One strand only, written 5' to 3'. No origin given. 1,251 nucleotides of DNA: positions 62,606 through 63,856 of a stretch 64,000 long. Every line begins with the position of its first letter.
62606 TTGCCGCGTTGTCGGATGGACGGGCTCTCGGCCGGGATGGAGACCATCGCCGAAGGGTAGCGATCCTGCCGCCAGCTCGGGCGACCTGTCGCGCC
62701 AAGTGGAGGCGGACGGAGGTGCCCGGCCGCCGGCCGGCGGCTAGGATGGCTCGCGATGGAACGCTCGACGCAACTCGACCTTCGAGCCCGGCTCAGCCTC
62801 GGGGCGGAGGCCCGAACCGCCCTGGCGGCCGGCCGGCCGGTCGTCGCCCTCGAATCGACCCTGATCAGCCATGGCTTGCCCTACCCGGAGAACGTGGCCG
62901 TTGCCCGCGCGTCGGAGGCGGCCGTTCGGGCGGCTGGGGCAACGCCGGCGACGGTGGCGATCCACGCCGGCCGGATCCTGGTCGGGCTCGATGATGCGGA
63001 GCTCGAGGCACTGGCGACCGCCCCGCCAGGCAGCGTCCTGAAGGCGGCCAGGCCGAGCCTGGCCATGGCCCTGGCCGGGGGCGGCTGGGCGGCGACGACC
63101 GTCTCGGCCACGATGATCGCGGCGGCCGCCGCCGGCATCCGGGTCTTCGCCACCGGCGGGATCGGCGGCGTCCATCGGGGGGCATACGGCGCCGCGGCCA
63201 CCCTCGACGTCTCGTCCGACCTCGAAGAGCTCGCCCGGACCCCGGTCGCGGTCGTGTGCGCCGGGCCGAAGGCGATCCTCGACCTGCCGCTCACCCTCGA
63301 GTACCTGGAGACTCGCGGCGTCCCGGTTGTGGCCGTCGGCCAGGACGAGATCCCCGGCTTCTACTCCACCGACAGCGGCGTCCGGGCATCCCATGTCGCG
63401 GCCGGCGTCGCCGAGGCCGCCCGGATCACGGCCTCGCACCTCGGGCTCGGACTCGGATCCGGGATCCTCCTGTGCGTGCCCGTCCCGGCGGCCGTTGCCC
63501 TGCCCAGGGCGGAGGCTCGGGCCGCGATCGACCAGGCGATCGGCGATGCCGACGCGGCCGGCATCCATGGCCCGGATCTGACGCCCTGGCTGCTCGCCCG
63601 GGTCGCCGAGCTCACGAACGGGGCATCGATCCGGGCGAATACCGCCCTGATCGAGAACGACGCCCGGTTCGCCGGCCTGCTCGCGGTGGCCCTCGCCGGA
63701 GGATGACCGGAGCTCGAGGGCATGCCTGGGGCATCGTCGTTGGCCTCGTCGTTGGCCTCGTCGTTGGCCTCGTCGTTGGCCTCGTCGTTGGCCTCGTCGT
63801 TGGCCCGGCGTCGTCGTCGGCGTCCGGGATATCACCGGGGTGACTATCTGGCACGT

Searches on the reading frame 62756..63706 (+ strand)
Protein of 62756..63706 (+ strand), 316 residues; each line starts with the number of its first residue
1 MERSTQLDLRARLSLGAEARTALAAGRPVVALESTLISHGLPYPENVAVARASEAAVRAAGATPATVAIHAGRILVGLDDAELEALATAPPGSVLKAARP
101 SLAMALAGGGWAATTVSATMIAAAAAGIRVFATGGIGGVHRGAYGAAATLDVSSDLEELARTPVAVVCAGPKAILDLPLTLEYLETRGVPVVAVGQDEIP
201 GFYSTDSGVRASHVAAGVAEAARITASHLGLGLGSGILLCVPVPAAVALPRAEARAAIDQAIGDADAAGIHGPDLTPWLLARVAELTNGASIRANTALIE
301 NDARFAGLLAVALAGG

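Call 104: search_protein_families(library=pfam, proteins=[window:62756-63706:+], max_evalue=0.00001)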
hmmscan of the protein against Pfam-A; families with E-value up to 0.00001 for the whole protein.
window:62756-63706:+ (316 aa): 1 family
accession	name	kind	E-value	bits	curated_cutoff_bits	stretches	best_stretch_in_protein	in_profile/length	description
PF04227.17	Indigoidine_A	-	2.6e-109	365.5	25.2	1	19-311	2-290/291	Indigoidine synthase A like protein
